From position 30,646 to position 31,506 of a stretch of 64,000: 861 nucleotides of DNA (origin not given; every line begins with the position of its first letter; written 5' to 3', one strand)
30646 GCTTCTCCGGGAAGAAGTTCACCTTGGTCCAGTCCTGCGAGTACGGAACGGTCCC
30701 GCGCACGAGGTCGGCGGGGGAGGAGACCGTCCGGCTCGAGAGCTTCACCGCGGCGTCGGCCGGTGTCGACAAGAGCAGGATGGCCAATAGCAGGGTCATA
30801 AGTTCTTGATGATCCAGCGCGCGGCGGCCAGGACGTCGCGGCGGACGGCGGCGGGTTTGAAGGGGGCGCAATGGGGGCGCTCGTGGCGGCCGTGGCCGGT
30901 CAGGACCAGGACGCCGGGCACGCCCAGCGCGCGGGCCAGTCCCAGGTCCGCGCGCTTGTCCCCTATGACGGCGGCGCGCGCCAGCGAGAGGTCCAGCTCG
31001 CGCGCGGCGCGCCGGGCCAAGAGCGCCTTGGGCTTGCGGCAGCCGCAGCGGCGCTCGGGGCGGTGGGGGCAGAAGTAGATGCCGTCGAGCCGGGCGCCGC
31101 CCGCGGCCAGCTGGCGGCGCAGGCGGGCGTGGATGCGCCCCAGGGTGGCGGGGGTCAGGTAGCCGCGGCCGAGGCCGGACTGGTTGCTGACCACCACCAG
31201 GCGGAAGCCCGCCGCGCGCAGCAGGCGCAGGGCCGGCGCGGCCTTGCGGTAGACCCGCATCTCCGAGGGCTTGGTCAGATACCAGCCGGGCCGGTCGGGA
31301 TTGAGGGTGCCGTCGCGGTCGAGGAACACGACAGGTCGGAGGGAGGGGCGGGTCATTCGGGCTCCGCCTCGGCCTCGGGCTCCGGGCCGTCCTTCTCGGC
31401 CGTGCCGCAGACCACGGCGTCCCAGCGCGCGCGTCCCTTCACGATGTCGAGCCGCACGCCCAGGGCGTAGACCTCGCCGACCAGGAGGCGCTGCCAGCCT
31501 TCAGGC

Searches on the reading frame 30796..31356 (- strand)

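Call 88: search_protein_families(library=pfam, proteins=[window:30796-31356:-], max_evalue=0.0001)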
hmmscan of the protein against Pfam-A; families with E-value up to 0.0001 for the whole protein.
window:30796-31356:- (186 aa): 3 families
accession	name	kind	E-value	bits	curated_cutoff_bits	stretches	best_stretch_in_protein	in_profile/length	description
PF13242.12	Hydrolase_like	-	2e-13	50.5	22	1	106-176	2-73/75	HAD-hyrolase-like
PF00702.32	Hydrolase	-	4.9e-07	30.8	26.4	1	32-145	96-191/191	haloacid dehalogenase-like hydrolase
PF12710.13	HAD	-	5.7e-07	30.6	27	1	35-142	86-189/189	haloacid dehalogenase-like hydrolase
